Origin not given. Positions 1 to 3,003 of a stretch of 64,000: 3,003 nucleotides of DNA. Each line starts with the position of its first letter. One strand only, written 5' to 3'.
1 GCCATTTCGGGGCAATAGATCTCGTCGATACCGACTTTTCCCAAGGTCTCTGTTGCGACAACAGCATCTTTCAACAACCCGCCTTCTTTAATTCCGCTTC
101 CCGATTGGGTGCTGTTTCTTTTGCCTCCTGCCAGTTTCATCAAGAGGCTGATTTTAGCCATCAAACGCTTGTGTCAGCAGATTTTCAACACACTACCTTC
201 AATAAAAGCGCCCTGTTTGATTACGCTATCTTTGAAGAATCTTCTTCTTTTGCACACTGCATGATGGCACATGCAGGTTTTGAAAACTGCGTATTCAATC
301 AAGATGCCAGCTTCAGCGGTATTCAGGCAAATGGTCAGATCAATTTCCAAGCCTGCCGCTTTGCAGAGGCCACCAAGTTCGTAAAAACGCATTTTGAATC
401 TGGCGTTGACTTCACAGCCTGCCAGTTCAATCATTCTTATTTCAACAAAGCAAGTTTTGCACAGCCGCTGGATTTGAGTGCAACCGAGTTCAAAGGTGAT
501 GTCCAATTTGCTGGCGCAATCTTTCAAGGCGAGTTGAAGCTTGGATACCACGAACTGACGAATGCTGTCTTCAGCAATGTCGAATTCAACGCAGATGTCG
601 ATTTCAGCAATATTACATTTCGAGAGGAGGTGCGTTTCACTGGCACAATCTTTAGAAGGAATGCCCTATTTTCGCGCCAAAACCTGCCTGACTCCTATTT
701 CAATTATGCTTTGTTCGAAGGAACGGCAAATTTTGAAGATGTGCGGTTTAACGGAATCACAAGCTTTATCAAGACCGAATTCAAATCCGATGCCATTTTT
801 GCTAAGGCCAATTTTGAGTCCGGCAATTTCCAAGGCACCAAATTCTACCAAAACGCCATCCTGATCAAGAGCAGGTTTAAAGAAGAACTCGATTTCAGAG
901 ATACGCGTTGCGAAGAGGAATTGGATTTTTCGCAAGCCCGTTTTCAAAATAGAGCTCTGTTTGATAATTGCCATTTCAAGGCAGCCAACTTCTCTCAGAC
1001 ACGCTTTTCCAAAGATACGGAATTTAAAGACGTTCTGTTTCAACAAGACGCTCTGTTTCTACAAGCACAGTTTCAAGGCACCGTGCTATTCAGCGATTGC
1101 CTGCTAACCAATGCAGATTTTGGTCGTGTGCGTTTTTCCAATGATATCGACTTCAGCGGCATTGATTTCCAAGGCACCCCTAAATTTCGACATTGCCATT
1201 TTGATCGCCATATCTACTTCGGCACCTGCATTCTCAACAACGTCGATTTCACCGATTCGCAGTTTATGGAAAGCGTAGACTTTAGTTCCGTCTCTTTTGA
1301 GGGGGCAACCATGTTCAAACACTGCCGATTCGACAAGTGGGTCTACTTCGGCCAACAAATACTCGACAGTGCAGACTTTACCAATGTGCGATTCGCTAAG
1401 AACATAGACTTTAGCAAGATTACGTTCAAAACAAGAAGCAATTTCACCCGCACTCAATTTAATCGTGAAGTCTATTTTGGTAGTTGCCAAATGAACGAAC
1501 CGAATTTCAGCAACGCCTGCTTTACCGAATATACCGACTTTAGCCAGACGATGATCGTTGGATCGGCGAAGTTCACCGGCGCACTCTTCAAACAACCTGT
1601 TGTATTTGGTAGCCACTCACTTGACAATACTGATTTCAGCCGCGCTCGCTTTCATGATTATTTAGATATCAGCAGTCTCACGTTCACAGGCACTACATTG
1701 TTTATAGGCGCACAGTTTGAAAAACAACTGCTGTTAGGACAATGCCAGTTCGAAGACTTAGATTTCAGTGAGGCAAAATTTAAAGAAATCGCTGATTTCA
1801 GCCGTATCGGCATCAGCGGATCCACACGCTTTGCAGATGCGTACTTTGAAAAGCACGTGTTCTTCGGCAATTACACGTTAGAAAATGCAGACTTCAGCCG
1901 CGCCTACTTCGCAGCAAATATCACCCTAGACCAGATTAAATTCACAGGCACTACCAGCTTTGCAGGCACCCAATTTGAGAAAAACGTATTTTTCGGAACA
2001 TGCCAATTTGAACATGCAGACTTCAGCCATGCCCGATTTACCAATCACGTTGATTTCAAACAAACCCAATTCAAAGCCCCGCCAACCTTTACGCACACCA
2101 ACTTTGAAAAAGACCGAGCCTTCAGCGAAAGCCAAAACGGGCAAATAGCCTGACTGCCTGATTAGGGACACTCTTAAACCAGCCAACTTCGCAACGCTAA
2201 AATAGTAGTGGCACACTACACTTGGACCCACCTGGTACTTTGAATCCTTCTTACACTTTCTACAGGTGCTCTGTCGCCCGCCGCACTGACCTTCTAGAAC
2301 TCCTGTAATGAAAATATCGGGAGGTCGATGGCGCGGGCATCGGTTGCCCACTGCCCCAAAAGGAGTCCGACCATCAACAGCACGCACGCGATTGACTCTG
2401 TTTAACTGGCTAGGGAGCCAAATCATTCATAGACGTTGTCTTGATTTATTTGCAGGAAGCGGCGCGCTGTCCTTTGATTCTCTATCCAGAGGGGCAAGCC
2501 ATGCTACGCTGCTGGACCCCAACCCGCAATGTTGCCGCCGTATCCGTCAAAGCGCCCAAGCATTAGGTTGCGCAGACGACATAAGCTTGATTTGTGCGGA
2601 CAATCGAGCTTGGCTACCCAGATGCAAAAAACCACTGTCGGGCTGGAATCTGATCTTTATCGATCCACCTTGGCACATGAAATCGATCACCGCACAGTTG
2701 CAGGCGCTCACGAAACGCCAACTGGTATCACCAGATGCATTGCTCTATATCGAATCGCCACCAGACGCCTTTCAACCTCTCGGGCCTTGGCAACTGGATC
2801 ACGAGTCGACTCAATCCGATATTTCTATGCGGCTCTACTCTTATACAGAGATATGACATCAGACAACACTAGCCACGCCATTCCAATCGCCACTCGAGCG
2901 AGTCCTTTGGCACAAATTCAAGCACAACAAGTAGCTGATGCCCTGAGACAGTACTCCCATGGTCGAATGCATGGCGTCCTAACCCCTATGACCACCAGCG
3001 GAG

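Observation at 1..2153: Giant (more than 700 aa) Phe-centred pentapeptide-repeat protein, truncated at the window edge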

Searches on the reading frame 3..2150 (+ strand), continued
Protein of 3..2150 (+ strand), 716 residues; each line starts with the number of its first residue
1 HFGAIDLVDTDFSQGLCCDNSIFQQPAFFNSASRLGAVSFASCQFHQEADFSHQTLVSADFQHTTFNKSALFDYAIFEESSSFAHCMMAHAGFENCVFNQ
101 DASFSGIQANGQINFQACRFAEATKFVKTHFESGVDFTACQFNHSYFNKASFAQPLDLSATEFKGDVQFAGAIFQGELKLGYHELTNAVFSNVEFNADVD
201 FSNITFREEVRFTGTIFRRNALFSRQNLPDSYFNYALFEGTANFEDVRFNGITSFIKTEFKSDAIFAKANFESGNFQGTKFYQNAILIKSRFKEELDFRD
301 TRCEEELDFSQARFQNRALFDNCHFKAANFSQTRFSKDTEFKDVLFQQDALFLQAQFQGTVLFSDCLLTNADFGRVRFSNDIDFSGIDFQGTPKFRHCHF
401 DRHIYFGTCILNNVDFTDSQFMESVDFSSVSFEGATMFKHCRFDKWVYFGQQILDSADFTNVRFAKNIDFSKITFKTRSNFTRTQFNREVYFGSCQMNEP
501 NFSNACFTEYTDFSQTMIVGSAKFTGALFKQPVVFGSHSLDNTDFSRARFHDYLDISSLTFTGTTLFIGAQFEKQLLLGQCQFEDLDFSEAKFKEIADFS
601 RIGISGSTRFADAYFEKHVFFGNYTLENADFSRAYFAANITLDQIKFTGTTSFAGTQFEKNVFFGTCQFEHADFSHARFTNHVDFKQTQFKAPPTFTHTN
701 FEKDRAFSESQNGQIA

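Call 61: search_protein_representatives(protein=window:3-2150:+)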
Query: 716 residues. Proteins with E-value up to 0.001 (for the whole library): 8233; up to 1e-10: 1372; up to 1e-30: 8. The best 150 are listed.
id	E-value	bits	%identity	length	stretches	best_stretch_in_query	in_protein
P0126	1.2e-44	169.6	29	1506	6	164-475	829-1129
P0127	1.4e-37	146.1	28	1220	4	146-435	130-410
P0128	9.7e-34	133.5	28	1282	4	16-463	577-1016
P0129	2.0e-33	132.5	30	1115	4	37-212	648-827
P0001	1.4e-32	129.6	31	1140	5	253-486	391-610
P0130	1.4e-32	129.6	30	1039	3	186-619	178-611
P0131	8.4e-32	127.1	28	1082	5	187-392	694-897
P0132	9.7e-32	126.9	30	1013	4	164-361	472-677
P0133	1.6e-30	122.8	31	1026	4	192-439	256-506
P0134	2.1e-30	122.5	30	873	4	124-440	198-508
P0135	4.6e-30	121.3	27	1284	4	113-426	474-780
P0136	5.5e-30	121.1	28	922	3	93-408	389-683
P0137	1.9e-29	119.3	29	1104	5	27-395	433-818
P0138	4.3e-29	118.1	30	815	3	181-530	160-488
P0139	4.8e-29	118.0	31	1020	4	94-443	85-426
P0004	2.0e-19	86.2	31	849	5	59-228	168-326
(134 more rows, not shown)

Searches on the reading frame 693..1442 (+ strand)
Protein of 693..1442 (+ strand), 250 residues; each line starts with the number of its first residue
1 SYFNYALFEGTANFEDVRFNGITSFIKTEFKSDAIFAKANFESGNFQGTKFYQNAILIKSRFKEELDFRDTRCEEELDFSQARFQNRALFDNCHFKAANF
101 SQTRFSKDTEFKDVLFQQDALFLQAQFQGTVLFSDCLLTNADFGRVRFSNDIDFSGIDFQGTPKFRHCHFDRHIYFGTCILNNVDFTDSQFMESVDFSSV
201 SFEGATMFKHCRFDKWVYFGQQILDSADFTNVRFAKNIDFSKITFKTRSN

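Call 78: predict_structure(alignment_id=A3)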
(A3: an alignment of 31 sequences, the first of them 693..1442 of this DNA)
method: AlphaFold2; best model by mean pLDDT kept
length: 250 residues; sequences in the alignment: 31
mean_pLDDT: 93.8   pTM: 0.90
mean pLDDT of the five models: 93.8, 93.0, 92.1, 92.0, 91.5
residues with pLDDT >= 90: 209; 70-90: 31; 50-70: 7; < 50: 3
segments of 3 or more residues with pLDDT < 50: none
pLDDT, mean of each block of 10 residues (from residue 1): 98 98 98 99 98 99 98 99 98 99 99 98 98 96 98 94 97 92 95 92 92 71 70 89 82
secondary structure, 60 per line:
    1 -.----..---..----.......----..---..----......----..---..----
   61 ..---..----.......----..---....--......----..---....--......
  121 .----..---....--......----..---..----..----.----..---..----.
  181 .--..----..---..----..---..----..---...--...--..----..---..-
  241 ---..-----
elements in order: E18-24 E40-45 E72-78 E88-91 E94-99 E109-112 E115-121 E131-134 E137-142 E217-219 E222-224

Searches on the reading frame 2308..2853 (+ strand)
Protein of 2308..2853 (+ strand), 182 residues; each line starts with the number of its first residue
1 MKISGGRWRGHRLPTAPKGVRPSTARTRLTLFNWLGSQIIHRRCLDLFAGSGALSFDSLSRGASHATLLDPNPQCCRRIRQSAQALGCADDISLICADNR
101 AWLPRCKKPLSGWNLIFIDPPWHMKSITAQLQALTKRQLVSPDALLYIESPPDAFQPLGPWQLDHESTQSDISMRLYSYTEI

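Call 9: find_encoding_contigs(protein=window:2308-2853:+, flank=10000, max_places=6)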
Protein window:2308-2853:+ (182 aa): 2 contigs read that carry it; 2 places shown.
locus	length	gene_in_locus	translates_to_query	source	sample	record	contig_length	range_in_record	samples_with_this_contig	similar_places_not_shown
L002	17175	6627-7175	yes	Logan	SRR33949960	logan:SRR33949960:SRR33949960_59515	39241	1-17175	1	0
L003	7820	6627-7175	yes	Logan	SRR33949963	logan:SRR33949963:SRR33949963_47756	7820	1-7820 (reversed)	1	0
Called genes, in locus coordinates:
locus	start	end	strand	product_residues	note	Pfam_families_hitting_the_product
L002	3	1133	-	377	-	?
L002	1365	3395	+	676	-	PF13576:Pentapeptide_3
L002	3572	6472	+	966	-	-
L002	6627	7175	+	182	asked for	PF03602:Cons_hypoth95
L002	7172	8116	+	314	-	PF01379:Porphobil_deam, PF03900:Porphobil_deamC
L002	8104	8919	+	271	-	PF02602:HEM4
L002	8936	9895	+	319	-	-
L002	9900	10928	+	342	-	PF13432:TPR_16 (faint)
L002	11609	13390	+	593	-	PF13667:ThiC-associated, PF01964:ThiC_Rad_SAM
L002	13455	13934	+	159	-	PF00578:AhpC-TSA, PF08534:Redoxin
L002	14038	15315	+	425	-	PF05195:AMP_N, PF00557:Peptidase_M24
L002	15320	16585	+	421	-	PF01494:FAD_binding_3, PF08491:SE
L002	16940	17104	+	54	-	PF00471:Ribosomal_L33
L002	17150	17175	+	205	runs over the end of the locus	PF02545:Maf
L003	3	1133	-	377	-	?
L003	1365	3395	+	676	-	PF13576:Pentapeptide_3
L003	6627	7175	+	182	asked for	PF03602:Cons_hypoth95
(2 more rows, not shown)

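Call 19: search_protein_families(library=pfam, proteins=[L002:3572-6469:+, L002:1365-3392:+, L002:3-1133:-], max_evalue=0.01)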
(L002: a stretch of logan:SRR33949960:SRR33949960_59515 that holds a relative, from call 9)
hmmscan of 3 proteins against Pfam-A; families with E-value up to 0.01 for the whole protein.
L002:3572-6469:+ (966 aa): 3 families
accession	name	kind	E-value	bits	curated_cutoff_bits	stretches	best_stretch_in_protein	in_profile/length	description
PF13576.12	Pentapeptide_3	-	3.6e-102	334.8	27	21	483-529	1-47/48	Pentapeptide repeats (9 copies)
PF13599.13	Pentapeptide_4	-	6.1e-20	71.5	38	2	610-685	5-76/78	Pentapeptide repeat region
PF00805.28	Pentapeptide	-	3.1e-10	39.8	20.2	0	298-318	15-35/40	Pentapeptide repeats (8 copies)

L002:1365-3392:+ (676 aa): 2 families
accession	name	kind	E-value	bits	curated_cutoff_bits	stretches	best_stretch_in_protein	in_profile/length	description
PF13576.12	Pentapeptide_3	-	4.6e-52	174.4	27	7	386-434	1-48/48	Pentapeptide repeats (9 copies)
PF00805.28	Pentapeptide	-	0.0097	15.9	20.2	0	60-81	13-33/40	Pentapeptide repeats (8 copies)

L002:3-1133:- (377 aa): 2 families
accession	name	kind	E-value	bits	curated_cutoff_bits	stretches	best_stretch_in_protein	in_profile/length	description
PF01235.23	Na_Ala_symp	-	3.5e-115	385.9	24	1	60-377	8-314/392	Sodium:alanine symporter family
PF13520.12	AA_permease_2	-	1.2e-06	28.1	27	1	65-374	1-294/427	Amino acid permease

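Call 49: search_protein_families(library=padloc, proteins=[L002:3572-6469:+, L002:1365-3392:+], max_evalue=0.01)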
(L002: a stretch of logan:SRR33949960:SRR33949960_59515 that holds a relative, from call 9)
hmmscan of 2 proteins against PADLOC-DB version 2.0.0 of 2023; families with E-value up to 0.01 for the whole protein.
L002:3572-6469:+ (966 aa): 0 families

L002:1365-3392:+ (676 aa): 0 families

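Call 50: search_protein_families(library=ncbifam, proteins=[L002:3572-6469:+, L002:1365-3392:+], max_evalue=0.01)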
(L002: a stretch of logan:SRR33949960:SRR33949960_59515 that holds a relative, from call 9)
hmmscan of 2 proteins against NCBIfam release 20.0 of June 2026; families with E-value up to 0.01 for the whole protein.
L002:3572-6469:+ (966 aa): 2 families
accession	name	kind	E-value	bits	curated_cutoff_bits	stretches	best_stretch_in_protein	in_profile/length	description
NF047416.1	penta_HetL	equivalog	7.6e-09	35.3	260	0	448-609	32-190/218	heterocyst differentiation pentapeptide repeat protein HetL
NF051894.1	anti_phage_HalA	equivalog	2e-08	33.8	250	1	630-701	54-127/338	anti-phage Hailong system effector protein HalA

L002:1365-3392:+ (676 aa): 0 families
